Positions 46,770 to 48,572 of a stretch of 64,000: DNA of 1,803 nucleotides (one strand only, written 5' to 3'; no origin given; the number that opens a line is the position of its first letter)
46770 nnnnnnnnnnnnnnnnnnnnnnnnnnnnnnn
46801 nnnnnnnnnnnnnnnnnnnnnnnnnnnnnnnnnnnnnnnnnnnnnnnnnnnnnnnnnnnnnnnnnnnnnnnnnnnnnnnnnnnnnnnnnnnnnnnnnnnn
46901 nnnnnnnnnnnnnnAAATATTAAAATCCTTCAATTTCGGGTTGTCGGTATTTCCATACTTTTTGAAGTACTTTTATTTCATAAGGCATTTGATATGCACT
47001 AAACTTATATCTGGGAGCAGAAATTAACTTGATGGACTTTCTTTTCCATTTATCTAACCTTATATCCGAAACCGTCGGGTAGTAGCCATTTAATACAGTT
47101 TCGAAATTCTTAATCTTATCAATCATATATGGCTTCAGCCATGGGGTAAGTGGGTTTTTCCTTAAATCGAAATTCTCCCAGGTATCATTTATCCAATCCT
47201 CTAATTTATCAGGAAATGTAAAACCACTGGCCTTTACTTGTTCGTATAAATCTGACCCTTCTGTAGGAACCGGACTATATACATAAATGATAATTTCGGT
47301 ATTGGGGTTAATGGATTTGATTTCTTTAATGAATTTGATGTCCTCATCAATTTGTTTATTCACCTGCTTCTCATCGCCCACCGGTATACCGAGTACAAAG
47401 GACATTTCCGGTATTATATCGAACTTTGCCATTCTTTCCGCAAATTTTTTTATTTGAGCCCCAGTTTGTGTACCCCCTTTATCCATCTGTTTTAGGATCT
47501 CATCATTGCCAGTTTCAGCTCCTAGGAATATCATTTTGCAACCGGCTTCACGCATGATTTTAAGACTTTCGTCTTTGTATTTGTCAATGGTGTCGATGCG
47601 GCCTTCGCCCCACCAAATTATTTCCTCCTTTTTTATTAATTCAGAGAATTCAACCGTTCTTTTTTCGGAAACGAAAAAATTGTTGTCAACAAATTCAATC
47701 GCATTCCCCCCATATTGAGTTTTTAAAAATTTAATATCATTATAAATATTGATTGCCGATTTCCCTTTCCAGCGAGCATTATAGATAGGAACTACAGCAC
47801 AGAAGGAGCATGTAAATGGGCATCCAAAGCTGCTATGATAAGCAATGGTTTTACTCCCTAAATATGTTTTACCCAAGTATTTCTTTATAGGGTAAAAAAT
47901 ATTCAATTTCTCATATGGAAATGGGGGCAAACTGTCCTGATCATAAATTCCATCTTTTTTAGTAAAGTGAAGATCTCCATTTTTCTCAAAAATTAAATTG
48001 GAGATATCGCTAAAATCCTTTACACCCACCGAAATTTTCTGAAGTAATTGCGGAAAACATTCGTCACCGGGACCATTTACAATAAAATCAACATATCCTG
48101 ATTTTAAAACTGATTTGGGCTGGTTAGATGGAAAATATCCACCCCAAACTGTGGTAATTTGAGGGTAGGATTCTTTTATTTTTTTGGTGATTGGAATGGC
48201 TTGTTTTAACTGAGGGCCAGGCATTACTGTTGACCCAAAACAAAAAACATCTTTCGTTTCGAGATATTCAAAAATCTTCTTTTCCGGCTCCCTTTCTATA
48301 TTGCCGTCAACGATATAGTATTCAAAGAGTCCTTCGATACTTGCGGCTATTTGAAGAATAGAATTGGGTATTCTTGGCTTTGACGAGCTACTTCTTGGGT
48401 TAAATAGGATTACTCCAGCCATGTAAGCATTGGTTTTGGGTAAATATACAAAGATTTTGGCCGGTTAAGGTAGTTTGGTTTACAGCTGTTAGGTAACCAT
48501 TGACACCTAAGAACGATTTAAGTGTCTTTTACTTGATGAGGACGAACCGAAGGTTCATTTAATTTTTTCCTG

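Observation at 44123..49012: Minus-strand cluster: small membrane protein, B12-binding radical SAM enzyme, NPPY methyltransferase, flippase-like 12-TM protein, Cys-rich lipoprotein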

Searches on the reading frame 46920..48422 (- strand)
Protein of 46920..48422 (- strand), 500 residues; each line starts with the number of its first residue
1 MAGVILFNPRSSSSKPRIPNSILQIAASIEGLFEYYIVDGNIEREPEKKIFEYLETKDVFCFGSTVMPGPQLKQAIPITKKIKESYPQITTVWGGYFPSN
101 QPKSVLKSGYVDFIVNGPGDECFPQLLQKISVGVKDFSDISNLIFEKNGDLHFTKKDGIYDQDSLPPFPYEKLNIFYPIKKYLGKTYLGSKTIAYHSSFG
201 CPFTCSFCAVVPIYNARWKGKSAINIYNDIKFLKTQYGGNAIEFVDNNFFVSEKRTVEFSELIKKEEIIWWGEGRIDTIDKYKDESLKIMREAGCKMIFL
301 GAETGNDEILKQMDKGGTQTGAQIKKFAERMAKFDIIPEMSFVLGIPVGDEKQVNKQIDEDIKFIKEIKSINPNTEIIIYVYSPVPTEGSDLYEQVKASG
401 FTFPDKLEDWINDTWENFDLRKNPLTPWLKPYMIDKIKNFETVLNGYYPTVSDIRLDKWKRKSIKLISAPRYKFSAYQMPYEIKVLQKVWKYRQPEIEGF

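Call 3: search_protein_families(library=pfam, proteins=[window:46920-48422:-], max_evalue=0.01)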
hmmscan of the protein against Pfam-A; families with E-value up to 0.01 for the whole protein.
window:46920-48422:- (500 aa): 2 families
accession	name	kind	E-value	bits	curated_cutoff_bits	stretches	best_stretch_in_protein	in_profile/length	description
PF04055.27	Radical_SAM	-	5.8e-13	49.8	29.5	1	198-349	4-154/166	Radical SAM superfamily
PF02310.24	B12-binding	-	4.5e-11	43.1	32.1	1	21-126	16-120/121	B12 binding domain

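Call 4: search_protein_families(library=ncbifam, proteins=[window:46920-48422:-], max_evalue=0.01)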
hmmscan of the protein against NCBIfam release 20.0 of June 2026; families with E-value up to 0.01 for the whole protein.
window:46920-48422:- (500 aa): 21 families
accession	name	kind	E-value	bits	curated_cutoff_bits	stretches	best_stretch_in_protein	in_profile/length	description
TIGR03471.1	HpnJ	equivalog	9.7e-34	117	577.6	1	70-412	79-402/472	hopanoid biosynthesis associated radical SAM protein HpnJ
TIGR02026.1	BchE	equivalog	3e-31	108.9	481.35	1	24-366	27-363/497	magnesium-protoporphyrin IX monomethyl ester anaerobic oxidative cyclase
NF050148.1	rSAM_ApyD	equivalog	1.3e-26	93.1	750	1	75-368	90-366/645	RiPP biosynthesis radical SAM protein ApyD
TIGR04479.1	bcpD_PhpK_rSAM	subfamily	8.7e-25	87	600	1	77-368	129-409/504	PhpK family radical SAM P-methyltransferase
NF038361.1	rSAM_Sden_1168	equivalog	1.3e-22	80.1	575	1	47-400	129-477/560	Sden_1168 family B12-binding radical SAM P-methyltransferase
TIGR04013.1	B12_SAM_MJ_1487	hypoth_equivalog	6.4e-21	74.6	251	1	47-387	34-350/382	TIGR04013 family B12-binding domain/radical SAM domain-containing protein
TIGR03975.1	rSAM_ocin_1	subfamily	1.3e-20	73.5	281.85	1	73-384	142-449/606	RiPP maturation radical SAM C-methyltransferase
TIGR04072.2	rSAM_ladder_B12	equivalog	1.4e-15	56.9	360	1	74-359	85-344/443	lipid biosynthesis B12-binding/radical SAM protein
TIGR04385.1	B12_rSAM_cofa1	equivalog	7.8e-15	55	450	1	81-374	92-370/438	B12 lower ligand biosynthesis radical SAM protein BzaD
NF033070.1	rSAM_AprD4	equivalog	5.1e-14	52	500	1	190-392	194-386/456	AprD4 family radical SAM diol-dehydratase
TIGR04367.1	HpnR_B12_rSAM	equivalog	2.4e-13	49.5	650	1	58-315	62-306/490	hopanoid C-3 methylase HpnR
TIGR04190.1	B12_SAM_Ta0216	equivalog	3.9e-12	45.5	500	1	74-404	95-434/554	TIGR04190 family B12-binding domain/radical SAM domain protein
TIGR04014.1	B12_SAM_MJ_0865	equivalog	7.8e-12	44.7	360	1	92-357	72-329/434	methyl-coenzyme M reductase glutamine C-methyltransferase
TIGR04295.1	B12_rSAM_oligo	hypoth_equivalog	8.3e-12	44.5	400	1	75-324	90-323/422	TIGR04295 family B12-binding domain-containing radical SAM protein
NF040542.1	rSAM_RCCLKC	equivalog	9.4e-12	44.8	450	1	72-354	62-340/423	arsinothricin biosynthesis radical SAM protein ArsL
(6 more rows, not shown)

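Call 5: find_homologous_proteins(query=window:46920-48422:-)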
Query window:46920-48422:- (500 aa): 6258 proteins with E <= 0.001 among 8000 candidates; the best 120 are listed.
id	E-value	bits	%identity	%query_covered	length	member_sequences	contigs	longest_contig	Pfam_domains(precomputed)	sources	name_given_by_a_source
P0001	0.0e+0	1151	100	100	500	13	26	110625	PF04055.28,PF02310.25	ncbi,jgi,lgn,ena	jgi:anaerobic magnesium-protoporphyrin IX monomethyl ester cyclase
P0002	0.0e+0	1149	100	100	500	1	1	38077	PF04055.28,PF02310.25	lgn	-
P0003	8.5e-292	987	84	100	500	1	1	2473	PF04055.28,PF02310.25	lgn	-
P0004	6.0e-291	984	83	100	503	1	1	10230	PF04055.28,PF02310.25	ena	-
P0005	5.5e-284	961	82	100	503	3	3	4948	PF04055.28,PF02310.25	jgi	jgi:anaerobic magnesium-protoporphyrin IX monomethyl ester cyclase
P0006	9.0e-283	957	81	100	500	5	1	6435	PF04055.28,PF02310.25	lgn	-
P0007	9.7e-283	957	81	100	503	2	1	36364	PF04055.28,PF02310.25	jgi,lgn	jgi:radical SAM superfamily enzyme YgiQ (UPF0313 family)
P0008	1.3e-279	947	80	100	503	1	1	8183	PF04055.28,PF02310.25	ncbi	-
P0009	7.1e-278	941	79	100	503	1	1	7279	PF04055.28,PF02310.25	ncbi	-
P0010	2.7e-277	939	100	82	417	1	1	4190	PF04055.28,PF02310.25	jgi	jgi:radical SAM superfamily enzyme YgiQ (UPF0313 family)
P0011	1.8e-276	936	79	100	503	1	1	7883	PF04055.28,PF02310.25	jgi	jgi:anaerobic magnesium-protoporphyrin IX monomethyl ester cyclase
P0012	2.8e-276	936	79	100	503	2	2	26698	PF04055.28,PF02310.25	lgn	-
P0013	1.0e-274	930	79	100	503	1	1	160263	PF04055.28,PF02310.25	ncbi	-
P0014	4.1e-274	928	79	100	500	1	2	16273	PF04055.28,PF02310.25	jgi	jgi:anaerobic magnesium-protoporphyrin IX monomethyl ester cyclase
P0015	2.1e-273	926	78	100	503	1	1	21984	PF04055.28,PF02310.25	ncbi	-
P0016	5.3e-271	918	78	100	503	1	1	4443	PF04055.28,PF02310.25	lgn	-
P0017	2.1e-270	916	77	100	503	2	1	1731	PF04055.28,PF02310.25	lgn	-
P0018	2.3e-267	906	76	100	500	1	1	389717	PF04055.28,PF02310.25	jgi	-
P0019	9.3e-265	898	75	100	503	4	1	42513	PF04055.28,PF02310.25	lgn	-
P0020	1.6e-255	867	73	100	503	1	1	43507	PF04055.28,PF02310.25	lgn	-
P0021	1.9e-249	847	71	99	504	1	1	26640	PF04055.28,PF02310.25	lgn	-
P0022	3.0e-248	843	71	99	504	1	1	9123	PF04055.28,PF02310.25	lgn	-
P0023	7.3e-248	842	72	99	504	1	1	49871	PF04055.28,PF02310.25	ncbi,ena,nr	ncbi:MAG: radical SAM protein [Bacteroidetes bacterium]|nr:MAG: radical SAM protein [Bacteroidota ba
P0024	1.4e-247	841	72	100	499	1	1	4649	PF04055.28,PF02310.25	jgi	-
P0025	1.8e-247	841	70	99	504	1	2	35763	PF04055.28,PF02310.25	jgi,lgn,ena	-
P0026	6.8e-247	839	73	100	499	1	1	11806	PF04055.28,PF02310.25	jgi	jgi:radical SAM superfamily enzyme YgiQ (UPF0313 family)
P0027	1.5e-246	837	71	100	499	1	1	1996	PF04055.28,PF02310.25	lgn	-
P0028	2.5e-246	837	72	100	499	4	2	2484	PF04055.28,PF02310.25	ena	-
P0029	2.7e-246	837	72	99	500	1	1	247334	PF04055.28,PF02310.25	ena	-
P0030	3.0e-246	836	72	99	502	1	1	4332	PF04055.28,PF02310.25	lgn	-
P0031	3.1e-246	836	72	100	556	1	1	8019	PF04055.28,PF02310.25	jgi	jgi:anaerobic magnesium-protoporphyrin IX monomethyl ester cyclase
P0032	4.1e-246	836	72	99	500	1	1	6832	PF04055.28,PF02310.25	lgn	-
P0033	4.5e-246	836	72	99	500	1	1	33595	PF04055.28,PF02310.25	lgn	-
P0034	5.3e-246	836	71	100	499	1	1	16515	PF04055.28,PF02310.25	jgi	jgi:anaerobic magnesium-protoporphyrin IX monomethyl ester cyclase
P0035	5.8e-246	836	72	99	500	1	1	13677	PF04055.28,PF02310.25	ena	-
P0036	8.2e-246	835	72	100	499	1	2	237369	PF04055.28,PF02310.25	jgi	-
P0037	1.1e-245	835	72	99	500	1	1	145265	PF04055.28,PF02310.25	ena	-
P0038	1.2e-245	835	71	100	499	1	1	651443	PF04055.28,PF02310.25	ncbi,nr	ncbi:MAG: B12-binding domain-containing radical SAM protein [Bacteroidetes bacterium]|nr:B12-binding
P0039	1.3e-245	834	71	100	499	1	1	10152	PF04055.28,PF02310.25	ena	-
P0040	1.4e-245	834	72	99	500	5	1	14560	PF04055.28,PF02310.25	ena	-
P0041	1.5e-245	834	72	100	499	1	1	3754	PF04055.28,PF02310.25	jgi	-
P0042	1.5e-245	834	71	100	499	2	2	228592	PF04055.28,PF02310.25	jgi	jgi:radical SAM superfamily enzyme YgiQ (UPF0313 family)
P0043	1.6e-245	834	72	99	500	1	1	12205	PF04055.28,PF02310.25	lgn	-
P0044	1.6e-245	834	72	99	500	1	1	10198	PF04055.28,PF02310.25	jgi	jgi:radical SAM superfamily enzyme YgiQ (UPF0313 family)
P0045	1.6e-245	834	72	99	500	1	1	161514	PF04055.28,PF02310.25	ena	-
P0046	1.6e-245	834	72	99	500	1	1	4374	PF04055.28,PF02310.25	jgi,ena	jgi:radical SAM superfamily enzyme YgiQ (UPF0313 family)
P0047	1.8e-245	834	72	99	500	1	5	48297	PF04055.28,PF02310.25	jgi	jgi:radical SAM superfamily enzyme YgiQ (UPF0313 family)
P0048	1.9e-245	834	71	100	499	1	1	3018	PF04055.28,PF02310.25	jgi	-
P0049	2.0e-245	834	72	100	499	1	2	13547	PF04055.28,PF02310.25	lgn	-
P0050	2.2e-245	834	71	100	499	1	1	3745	PF04055.28,PF02310.25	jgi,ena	-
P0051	2.7e-245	833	72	100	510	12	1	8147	PF04055.28,PF02310.25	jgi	jgi:radical SAM superfamily enzyme YgiQ (UPF0313 family)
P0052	3.0e-245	833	71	100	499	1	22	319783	PF04055.28,PF02310.25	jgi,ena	jgi:radical SAM superfamily enzyme YgiQ (UPF0313 family)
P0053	3.8e-245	833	71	100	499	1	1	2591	PF04055.28,PF02310.25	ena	-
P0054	3.9e-245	833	71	100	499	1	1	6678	PF04055.28,PF02310.25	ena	-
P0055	4.5e-245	833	72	99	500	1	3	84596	PF04055.28,PF02310.25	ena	-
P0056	4.6e-245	833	71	99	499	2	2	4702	PF04055.28,PF02310.25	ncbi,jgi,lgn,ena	-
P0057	4.8e-245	833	71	100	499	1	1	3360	PF04055.28,PF02310.25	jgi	-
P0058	5.5e-245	832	72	100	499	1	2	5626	PF04055.28,PF02310.25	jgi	-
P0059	5.6e-245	832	72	100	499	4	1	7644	PF04055.28,PF02310.25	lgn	-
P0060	6.4e-245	832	72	99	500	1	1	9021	PF04055.28,PF02310.25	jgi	-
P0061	6.6e-245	832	71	100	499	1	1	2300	PF04055.28,PF02310.25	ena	-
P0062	7.0e-245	832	71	100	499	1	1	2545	PF04055.28,PF02310.25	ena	-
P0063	8.2e-245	832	71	100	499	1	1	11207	PF04055.28,PF02310.25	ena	-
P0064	8.3e-245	832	72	100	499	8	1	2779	PF04055.28,PF02310.25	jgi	jgi:radical SAM superfamily enzyme YgiQ (UPF0313 family)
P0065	1.1e-244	831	72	99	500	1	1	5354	PF04055.28,PF02310.25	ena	-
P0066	1.1e-244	831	71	100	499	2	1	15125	PF04055.28,PF02310.25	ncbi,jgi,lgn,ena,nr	ncbi:MAG: B12-binding domain-containing radical SAM protein [Parafilimonas sp.]|nr:B12-binding domai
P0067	1.1e-244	831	72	99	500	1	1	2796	PF04055.28,PF02310.25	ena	-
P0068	1.2e-244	831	72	100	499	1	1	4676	PF04055.28,PF02310.25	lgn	-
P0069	1.2e-244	831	72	99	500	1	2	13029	PF04055.28,PF02310.25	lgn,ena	-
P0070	1.2e-244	831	72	99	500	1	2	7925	PF04055.28,PF02310.25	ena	-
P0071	1.4e-244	831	71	100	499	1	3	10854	PF04055.28,PF02310.25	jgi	jgi:radical SAM superfamily enzyme YgiQ (UPF0313 family)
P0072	1.6e-244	831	73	100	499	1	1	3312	PF04055.28,PF02310.25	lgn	-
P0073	1.7e-244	831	72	99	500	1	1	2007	PF04055.28,PF02310.25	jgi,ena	jgi:anaerobic magnesium-protoporphyrin IX monomethyl ester cyclase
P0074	1.8e-244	831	72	100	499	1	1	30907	PF04055.28,PF02310.25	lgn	-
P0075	1.9e-244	831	72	100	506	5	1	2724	PF04055.28,PF02310.25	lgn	-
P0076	2.0e-244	830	72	99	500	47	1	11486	PF04055.28,PF02310.25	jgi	jgi:radical SAM superfamily enzyme YgiQ (UPF0313 family)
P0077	2.1e-244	830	72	100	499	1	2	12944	PF04055.28,PF02310.25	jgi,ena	jgi:anaerobic magnesium-protoporphyrin IX monomethyl ester cyclase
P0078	2.1e-244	830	71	100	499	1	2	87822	PF04055.28,PF02310.25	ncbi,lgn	-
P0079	2.6e-244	830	71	100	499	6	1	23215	PF04055.28,PF02310.25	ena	-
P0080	2.7e-244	830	71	100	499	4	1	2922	PF04055.28,PF02310.25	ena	-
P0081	3.4e-244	830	71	100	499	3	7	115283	PF04055.28,PF02310.25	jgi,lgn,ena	-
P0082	3.4e-244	830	71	99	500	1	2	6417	PF04055.28,PF02310.25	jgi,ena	jgi:hypothetical protein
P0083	4.0e-244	829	71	99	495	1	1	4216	PF04055.28,PF02310.25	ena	-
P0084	4.1e-244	829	70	100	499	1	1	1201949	PF04055.28,PF02310.25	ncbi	-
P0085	4.6e-244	829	71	99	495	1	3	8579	PF04055.28,PF02310.25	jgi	-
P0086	4.7e-244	829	72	99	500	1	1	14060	PF04055.28,PF02310.25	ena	-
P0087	5.4e-244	829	71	99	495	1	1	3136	PF04055.28,PF02310.25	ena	-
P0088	5.7e-244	829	71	100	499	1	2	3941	PF04055.28,PF02310.25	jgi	jgi:anaerobic magnesium-protoporphyrin IX monomethyl ester cyclase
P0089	5.8e-244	829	73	100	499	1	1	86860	PF04055.28,PF02310.25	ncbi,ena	-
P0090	6.2e-244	829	72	100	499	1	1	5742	PF04055.28,PF02310.25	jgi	jgi:anaerobic magnesium-protoporphyrin IX monomethyl ester cyclase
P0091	6.6e-244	829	71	100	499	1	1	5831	PF04055.28,PF02310.25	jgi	jgi:anaerobic magnesium-protoporphyrin IX monomethyl ester cyclase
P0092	7.5e-244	829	71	100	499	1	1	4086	PF04055.28,PF02310.25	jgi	-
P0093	7.6e-244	829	70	99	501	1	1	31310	PF04055.28,PF02310.25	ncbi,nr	ncbi:MAG: B12-binding domain-containing radical SAM protein [Bacteroidia bacterium]|nr:B12-binding d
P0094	8.1e-244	828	72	99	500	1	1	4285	PF04055.28,PF02310.25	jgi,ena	-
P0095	8.3e-244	828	71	100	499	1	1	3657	PF04055.28,PF02310.25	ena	-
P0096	8.4e-244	828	71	99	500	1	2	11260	PF04055.28,PF02310.25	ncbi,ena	-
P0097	8.7e-244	828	71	99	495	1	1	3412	PF04055.28,PF02310.25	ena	-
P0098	1.0e-243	828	70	100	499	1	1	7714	PF04055.28,PF02310.25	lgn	-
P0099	1.1e-243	828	72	99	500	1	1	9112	PF04055.28,PF02310.25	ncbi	-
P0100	1.2e-243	828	71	100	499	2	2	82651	PF04055.28,PF02310.25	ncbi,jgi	jgi:radical SAM superfamily enzyme YgiQ (UPF0313 family)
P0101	1.2e-243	828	71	99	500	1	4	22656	PF04055.28,PF02310.25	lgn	-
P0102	1.6e-243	828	72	100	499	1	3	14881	PF04055.28,PF02310.25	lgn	-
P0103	2.1e-243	827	71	99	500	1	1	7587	PF04055.28,PF02310.25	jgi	jgi:radical SAM superfamily enzyme YgiQ (UPF0313 family)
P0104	2.3e-243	827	70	100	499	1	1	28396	PF04055.28,PF02310.25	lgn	-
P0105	2.4e-243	827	71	100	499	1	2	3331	PF04055.28,PF02310.25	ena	-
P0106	2.4e-243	827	71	99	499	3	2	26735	PF04055.28,PF02310.25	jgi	-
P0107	3.1e-243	827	70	100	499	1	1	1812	PF04055.28,PF02310.25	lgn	-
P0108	3.3e-243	826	71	99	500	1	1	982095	PF04055.28,PF02310.25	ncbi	-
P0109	3.9e-243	826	72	100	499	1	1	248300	PF04055.28,PF02310.25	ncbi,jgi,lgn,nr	ncbi:MAG TPA: radical SAM protein [Cytophagaceae bacterium]|nr:radical SAM protein [Cytophagaceae ba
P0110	3.9e-243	826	70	100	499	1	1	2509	PF04055.28,PF02310.25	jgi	-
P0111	4.1e-243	826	70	100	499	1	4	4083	PF04055.28,PF02310.25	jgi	jgi:radical SAM superfamily enzyme YgiQ (UPF0313 family)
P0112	4.5e-243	826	72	100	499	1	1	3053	PF04055.28,PF02310.25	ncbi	ncbi:MAG: B12-binding domain-containing radical SAM protein [Ginsengibacter sp.]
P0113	4.6e-243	826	71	100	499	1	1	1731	PF04055.28,PF02310.25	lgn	-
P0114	6.8e-243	825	71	100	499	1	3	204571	PF04055.28,PF02310.25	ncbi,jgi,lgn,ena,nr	ncbi:MAG TPA: radical SAM protein [Puia sp.]|nr:radical SAM protein [Puia sp.]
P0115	8.0e-243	825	70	99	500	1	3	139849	PF04055.28,PF02310.25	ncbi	-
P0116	8.4e-243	825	70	99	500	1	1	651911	PF04055.28,PF02310.25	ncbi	-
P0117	8.6e-243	825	71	100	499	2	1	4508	PF04055.28,PF02310.25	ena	-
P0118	9.9e-243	825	71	99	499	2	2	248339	PF04055.28,PF02310.25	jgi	jgi:anaerobic magnesium-protoporphyrin IX monomethyl ester cyclase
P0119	1.3e-242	825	71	100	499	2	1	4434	PF04055.28,PF02310.25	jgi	jgi:anaerobic magnesium-protoporphyrin IX monomethyl ester cyclase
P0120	1.4e-242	824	71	100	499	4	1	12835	PF04055.28,PF02310.25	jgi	-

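Call 6: search_solved_structures(query=window:46920-48422:-, max_evalue=0.001)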
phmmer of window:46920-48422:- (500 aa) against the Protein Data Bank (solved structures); distinct sequences matched with E-value up to 0.001: 3.
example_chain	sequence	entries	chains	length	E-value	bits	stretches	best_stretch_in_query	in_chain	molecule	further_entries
6fd2_B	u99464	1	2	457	2.6e-08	36.6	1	194-393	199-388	Putative apramycin biosynthetic oxidoreductase 4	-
9ccb_A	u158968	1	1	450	4.5e-05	25.9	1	99-357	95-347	Radical SAM core domain-containing protein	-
7kdx_A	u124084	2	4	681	0.00062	22.1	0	74-208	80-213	Methyltransferase TokK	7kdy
